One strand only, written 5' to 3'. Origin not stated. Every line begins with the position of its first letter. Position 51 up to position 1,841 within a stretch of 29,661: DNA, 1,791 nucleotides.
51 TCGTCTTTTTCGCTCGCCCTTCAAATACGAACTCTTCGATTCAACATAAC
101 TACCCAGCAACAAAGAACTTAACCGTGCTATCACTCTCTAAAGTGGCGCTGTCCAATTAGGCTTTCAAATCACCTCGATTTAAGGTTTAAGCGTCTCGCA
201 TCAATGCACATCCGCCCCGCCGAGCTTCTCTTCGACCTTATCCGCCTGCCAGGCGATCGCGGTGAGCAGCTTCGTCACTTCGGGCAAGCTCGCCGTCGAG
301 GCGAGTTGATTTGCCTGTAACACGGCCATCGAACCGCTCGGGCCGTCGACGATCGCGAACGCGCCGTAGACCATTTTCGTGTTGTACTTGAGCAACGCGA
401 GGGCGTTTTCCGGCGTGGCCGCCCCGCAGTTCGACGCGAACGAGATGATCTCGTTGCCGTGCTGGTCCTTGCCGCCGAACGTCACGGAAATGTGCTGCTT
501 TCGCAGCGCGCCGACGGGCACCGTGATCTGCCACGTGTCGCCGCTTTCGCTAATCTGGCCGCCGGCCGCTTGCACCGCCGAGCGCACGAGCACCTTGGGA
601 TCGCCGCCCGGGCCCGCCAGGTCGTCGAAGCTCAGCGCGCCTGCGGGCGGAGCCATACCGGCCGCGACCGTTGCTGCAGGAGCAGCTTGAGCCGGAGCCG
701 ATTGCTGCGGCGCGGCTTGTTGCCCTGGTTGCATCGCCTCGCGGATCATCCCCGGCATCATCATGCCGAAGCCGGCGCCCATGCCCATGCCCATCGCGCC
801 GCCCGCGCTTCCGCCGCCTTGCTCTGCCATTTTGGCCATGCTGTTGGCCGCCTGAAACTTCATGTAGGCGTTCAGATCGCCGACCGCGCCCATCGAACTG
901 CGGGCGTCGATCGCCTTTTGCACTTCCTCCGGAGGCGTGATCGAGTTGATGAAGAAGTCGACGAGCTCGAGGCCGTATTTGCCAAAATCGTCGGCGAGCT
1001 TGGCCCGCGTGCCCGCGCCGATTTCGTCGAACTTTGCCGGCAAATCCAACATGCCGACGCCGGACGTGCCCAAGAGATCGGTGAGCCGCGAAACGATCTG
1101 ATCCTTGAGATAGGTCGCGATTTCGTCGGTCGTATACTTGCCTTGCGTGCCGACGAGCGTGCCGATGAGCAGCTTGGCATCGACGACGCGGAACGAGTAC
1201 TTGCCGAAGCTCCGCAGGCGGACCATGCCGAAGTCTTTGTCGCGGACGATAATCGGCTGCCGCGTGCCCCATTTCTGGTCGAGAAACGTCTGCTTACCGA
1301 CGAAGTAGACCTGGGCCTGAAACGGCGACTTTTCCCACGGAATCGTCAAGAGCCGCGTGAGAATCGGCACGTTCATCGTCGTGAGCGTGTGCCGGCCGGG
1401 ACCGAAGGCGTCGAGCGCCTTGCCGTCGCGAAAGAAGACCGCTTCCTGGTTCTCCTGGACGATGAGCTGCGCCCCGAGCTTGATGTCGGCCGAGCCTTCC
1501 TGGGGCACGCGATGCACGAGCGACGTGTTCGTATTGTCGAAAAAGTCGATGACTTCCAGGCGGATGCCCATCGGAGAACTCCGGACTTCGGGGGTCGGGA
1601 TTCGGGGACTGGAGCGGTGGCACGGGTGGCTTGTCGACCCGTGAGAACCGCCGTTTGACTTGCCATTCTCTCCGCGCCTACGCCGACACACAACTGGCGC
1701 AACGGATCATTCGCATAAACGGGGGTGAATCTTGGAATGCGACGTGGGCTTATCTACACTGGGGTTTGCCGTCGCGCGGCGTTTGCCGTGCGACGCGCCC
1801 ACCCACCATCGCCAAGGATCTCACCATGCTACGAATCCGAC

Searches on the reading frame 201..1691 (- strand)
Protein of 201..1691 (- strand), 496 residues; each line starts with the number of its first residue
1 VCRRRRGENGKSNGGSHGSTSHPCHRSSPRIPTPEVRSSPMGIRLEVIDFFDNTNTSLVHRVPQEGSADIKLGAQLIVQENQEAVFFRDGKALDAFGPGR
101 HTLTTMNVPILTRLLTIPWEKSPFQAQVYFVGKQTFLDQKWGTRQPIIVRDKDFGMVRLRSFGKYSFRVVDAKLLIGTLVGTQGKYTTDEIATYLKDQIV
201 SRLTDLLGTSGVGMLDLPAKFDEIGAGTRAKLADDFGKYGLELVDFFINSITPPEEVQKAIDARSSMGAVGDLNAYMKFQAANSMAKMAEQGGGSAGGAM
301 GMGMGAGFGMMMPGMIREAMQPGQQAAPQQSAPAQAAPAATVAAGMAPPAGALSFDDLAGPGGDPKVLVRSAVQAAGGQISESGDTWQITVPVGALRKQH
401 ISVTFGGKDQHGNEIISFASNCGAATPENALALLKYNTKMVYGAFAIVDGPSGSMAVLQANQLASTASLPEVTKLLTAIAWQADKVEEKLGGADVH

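Call 24: search_protein_families(library=pfam, proteins=[window:201-1691:-], max_evalue=0.0001)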
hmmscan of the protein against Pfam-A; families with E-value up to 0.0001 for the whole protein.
window:201-1691:- (496 aa): 2 families
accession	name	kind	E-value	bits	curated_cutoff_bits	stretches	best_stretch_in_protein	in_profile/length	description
PF13421.11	Band_7_1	-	7.6e-66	222.2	24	1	59-268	1-210/211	SPFH domain-Band 7 family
PF01145.31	Band_7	-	5e-15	56.4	23.6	1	77-266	2-160/176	SPFH domain / Band 7 family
